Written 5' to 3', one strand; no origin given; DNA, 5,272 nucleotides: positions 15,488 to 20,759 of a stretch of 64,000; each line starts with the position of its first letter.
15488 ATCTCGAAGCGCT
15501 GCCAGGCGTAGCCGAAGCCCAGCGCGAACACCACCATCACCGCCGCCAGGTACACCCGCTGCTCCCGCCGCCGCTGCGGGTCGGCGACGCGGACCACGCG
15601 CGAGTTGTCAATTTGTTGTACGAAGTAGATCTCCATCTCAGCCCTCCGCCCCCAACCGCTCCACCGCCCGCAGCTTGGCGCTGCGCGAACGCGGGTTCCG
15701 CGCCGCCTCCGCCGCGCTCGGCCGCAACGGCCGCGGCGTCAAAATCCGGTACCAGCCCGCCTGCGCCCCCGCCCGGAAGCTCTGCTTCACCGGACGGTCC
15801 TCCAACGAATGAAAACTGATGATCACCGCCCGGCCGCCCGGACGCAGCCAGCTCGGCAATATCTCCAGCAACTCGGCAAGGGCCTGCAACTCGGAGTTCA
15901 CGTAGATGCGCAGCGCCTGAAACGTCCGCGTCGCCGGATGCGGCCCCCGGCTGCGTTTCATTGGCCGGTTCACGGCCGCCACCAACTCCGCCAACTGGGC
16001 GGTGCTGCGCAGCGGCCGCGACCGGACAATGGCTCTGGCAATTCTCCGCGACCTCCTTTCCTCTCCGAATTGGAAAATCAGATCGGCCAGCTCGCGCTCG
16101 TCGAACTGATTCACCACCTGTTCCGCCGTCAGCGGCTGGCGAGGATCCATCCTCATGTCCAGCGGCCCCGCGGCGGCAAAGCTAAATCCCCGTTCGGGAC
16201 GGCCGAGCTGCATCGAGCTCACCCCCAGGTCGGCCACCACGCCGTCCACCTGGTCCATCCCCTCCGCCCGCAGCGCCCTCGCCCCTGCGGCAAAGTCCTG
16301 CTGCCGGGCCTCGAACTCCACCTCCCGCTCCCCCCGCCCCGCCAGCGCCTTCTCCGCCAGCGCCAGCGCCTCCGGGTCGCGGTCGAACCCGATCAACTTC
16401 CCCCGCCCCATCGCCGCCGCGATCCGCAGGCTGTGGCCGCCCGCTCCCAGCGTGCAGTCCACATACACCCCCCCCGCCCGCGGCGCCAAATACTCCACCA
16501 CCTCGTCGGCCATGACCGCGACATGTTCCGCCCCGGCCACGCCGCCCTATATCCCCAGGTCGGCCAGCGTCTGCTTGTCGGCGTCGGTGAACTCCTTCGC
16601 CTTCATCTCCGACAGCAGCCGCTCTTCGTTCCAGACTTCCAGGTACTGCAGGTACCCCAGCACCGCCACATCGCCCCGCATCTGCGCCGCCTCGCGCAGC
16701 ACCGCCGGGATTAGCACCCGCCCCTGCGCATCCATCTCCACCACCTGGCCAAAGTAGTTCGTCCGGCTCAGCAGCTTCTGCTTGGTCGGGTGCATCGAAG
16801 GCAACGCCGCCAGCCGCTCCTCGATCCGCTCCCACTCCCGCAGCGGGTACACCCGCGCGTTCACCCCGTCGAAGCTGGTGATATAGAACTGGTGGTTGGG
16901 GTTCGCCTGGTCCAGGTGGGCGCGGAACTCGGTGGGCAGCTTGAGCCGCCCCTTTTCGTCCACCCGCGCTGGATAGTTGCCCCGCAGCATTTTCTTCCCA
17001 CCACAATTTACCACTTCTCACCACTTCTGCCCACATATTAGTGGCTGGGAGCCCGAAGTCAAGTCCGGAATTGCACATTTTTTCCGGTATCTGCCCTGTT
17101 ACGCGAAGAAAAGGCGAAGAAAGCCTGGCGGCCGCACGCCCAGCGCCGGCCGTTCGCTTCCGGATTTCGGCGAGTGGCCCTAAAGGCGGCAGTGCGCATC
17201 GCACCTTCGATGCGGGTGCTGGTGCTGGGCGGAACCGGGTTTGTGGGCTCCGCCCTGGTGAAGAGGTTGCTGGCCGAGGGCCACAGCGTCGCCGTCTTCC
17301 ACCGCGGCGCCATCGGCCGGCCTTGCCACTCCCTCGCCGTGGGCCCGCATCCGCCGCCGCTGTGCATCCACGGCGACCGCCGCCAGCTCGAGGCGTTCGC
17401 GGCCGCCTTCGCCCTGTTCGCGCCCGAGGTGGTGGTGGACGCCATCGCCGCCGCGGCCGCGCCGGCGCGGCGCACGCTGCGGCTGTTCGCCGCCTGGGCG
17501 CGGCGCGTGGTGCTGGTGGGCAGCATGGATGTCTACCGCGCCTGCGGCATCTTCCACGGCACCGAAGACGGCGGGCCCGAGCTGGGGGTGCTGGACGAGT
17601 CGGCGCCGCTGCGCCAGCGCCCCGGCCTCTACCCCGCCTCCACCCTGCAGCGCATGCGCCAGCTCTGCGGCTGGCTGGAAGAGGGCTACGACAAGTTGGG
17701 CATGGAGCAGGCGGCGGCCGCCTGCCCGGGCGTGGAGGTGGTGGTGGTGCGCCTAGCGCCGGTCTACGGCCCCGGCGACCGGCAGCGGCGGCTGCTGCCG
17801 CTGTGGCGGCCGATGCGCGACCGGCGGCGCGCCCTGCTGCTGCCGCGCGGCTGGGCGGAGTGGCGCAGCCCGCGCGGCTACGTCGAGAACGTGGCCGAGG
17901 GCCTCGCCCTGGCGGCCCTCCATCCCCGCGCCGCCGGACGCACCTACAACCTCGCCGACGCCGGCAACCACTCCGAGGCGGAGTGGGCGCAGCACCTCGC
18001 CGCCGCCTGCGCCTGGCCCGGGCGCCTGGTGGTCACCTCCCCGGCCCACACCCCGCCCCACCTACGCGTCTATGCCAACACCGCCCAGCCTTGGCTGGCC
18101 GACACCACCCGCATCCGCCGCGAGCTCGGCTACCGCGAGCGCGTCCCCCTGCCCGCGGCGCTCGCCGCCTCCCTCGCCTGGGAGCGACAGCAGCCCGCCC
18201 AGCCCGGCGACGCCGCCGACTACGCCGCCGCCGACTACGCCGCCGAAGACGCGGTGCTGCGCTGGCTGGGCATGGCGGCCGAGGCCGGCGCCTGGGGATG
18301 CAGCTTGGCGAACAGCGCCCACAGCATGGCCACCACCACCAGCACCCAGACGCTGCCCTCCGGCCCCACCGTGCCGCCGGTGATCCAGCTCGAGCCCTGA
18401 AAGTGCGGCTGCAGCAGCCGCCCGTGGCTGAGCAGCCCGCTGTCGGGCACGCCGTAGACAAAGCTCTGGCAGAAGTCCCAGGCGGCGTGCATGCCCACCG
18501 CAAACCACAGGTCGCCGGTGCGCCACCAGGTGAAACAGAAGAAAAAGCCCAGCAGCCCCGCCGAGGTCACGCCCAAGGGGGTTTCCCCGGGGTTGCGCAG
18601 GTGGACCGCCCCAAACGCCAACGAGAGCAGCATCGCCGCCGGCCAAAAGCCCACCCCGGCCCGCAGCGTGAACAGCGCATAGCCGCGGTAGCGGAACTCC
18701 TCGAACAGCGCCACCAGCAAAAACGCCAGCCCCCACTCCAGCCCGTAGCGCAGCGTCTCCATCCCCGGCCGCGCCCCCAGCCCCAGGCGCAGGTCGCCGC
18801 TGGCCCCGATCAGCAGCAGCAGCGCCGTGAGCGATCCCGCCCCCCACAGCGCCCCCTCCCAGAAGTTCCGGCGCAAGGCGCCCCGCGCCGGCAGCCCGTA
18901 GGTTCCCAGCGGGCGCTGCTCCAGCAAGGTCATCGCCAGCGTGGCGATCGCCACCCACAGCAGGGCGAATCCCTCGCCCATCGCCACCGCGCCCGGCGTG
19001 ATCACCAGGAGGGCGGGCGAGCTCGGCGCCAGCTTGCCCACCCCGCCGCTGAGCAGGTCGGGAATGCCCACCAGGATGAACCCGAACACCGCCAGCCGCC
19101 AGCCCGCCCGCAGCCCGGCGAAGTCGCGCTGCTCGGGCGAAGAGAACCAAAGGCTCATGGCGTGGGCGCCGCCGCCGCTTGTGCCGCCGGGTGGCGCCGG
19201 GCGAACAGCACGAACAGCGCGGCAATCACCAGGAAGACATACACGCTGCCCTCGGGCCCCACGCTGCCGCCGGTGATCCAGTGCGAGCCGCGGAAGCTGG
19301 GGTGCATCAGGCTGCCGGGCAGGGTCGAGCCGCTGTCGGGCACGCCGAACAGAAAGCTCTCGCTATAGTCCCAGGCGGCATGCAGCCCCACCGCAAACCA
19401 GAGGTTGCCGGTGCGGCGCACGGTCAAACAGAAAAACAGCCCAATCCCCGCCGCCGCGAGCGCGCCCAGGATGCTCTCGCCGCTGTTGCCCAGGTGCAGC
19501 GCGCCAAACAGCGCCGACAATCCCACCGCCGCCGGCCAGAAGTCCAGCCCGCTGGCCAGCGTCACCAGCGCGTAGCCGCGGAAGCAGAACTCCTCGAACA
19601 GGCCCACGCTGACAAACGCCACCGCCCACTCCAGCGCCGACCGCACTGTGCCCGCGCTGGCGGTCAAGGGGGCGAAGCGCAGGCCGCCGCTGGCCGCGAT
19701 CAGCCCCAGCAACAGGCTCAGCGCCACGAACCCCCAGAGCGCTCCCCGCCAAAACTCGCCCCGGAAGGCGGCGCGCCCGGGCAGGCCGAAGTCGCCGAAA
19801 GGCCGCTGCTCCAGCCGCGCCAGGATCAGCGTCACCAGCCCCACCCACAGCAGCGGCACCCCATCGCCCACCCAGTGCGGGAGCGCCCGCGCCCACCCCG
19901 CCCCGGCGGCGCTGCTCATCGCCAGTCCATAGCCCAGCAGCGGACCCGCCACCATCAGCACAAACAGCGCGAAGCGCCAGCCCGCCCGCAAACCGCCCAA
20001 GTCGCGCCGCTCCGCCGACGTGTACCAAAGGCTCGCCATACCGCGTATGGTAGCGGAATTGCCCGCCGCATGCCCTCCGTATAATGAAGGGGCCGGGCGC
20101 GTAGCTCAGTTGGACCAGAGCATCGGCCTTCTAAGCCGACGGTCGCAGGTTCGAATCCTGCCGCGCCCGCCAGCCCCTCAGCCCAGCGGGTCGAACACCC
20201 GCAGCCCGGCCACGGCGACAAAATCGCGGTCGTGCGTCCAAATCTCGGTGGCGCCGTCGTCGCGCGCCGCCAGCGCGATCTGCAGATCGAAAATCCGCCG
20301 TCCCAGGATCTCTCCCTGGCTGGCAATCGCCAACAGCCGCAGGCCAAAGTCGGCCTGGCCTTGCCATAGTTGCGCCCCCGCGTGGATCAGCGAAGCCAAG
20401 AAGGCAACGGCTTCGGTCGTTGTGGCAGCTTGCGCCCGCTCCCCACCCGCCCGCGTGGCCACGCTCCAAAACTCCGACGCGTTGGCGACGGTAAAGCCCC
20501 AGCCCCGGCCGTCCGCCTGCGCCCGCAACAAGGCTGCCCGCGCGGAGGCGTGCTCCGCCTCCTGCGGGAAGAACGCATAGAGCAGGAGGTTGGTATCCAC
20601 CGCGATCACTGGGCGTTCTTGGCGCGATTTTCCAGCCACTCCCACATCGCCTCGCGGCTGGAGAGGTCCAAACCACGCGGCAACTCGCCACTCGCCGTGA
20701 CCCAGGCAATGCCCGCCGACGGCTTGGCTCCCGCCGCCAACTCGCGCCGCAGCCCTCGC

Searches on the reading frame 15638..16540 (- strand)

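Call 47: search_protein_families(library=pfam, proteins=[window:15638-16540:-], max_evalue=0.001)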
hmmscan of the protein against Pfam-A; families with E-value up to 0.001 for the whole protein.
window:15638-16540:- (300 aa): 3 families
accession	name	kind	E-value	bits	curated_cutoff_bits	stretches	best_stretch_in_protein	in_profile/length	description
PF01795.25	Methyltransf_5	-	5.6e-98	328.7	27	1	4-295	2-308/309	MraW methylase family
PF13847.12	Methyltransf_31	-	5.8e-06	26.5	27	1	23-79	4-61/145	Methyltransferase domain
PF13649.12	Methyltransf_25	-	0.00029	21.9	27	0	28-83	3-55/97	Methyltransferase domain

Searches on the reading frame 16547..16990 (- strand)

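Call 47: search_protein_families(library=pfam, proteins=[window:16547-16990:-], max_evalue=0.001)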
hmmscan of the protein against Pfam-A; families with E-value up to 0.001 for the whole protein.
window:16547-16990:- (147 aa): 2 families
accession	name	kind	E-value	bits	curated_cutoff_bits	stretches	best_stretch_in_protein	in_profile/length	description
PF02381.23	MraZ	-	2.7e-22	78.9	23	2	84-141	8-68/72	MraZ protein, putative antitoxin-like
PF02604.26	PhdYeFM_antitox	-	0.00035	20.7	29.8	1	21-63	12-54/74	Antitoxin Phd_YefM, type II toxin-antitoxin system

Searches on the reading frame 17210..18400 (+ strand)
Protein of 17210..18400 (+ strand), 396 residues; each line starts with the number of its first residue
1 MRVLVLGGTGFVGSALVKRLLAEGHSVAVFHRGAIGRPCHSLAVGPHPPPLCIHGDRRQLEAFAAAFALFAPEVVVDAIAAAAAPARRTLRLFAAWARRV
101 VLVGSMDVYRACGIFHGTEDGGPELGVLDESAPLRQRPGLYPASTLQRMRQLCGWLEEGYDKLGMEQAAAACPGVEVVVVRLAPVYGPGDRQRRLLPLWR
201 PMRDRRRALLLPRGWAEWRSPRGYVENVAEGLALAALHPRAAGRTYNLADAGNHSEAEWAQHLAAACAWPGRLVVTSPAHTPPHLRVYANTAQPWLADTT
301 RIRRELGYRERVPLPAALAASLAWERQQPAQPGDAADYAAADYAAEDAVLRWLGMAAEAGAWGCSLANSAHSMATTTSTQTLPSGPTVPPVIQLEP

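Call 47: search_protein_families(library=pfam, proteins=[window:17210-18400:+], max_evalue=0.001)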
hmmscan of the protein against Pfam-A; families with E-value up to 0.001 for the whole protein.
window:17210-18400:+ (396 aa): 5 families
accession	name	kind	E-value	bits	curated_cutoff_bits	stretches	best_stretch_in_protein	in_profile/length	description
PF01370.27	Epimerase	-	6.9e-18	65.4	20.9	2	3-93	1-85/240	NAD dependent epimerase/dehydratase family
PF04321.23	RmlD_sub_bind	-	1.5e-05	24.7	27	0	1-80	1-60/287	RmlD substrate binding domain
PF16363.11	GDP_Man_Dehyd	-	1.9e-05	24.7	27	0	4-32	1-29/332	GDP-mannose 4,6 dehydratase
PF01073.25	3Beta_HSD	-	0.00012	21.7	22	0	4-25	1-22/280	3-beta hydroxysteroid dehydrogenase/isomerase family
PF13460.12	NAD_binding_10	-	0.00026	21.4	27.2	1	7-110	1-103/184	NAD(P)H-binding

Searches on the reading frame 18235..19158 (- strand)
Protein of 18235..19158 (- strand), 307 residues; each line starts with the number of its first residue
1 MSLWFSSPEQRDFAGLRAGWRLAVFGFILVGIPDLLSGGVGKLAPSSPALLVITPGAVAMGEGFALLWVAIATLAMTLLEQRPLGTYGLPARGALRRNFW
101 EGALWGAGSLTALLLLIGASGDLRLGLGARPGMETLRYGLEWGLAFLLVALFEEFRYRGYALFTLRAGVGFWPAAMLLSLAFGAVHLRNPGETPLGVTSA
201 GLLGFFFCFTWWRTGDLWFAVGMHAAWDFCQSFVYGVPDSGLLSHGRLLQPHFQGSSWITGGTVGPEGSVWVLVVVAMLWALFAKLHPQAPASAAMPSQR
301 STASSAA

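Call 49: search_protein_families(library=pfam, proteins=[window:18235-19158:-], max_evalue=0.01)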
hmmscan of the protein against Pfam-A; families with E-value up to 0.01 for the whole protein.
window:18235-19158:- (307 aa): 1 family
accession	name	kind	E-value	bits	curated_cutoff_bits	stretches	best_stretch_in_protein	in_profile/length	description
PF02517.21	Rce1-like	-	9.6e-17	61.5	22.4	1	142-229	8-92/93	Type II CAAX prenyl endopeptidase Rce1-like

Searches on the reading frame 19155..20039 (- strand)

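Call 10: search_protein_families(library=pfam, proteins=[window:19155-20039:-], max_evalue=0.01)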
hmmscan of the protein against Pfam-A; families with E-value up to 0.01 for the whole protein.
window:19155-20039:- (294 aa): 1 family
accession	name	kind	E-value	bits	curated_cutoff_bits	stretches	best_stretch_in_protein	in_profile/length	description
PF02517.21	Rce1-like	-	6.6e-18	65.2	22.4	1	134-225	4-92/93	Type II CAAX prenyl endopeptidase Rce1-like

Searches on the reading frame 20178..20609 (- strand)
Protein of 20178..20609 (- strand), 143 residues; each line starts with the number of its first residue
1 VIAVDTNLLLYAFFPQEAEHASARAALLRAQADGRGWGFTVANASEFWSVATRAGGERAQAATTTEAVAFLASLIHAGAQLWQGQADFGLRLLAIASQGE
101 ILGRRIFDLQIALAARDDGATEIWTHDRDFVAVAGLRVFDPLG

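Call 47: search_protein_families(library=pfam, proteins=[window:20178-20609:-], max_evalue=0.001)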
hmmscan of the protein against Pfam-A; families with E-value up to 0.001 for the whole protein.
window:20178-20609:- (143 aa): 1 family
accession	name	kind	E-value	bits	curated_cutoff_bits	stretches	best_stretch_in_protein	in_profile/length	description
PF01850.27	PIN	-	3.7e-09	37.7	23.6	1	2-135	1-119/120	PIN domain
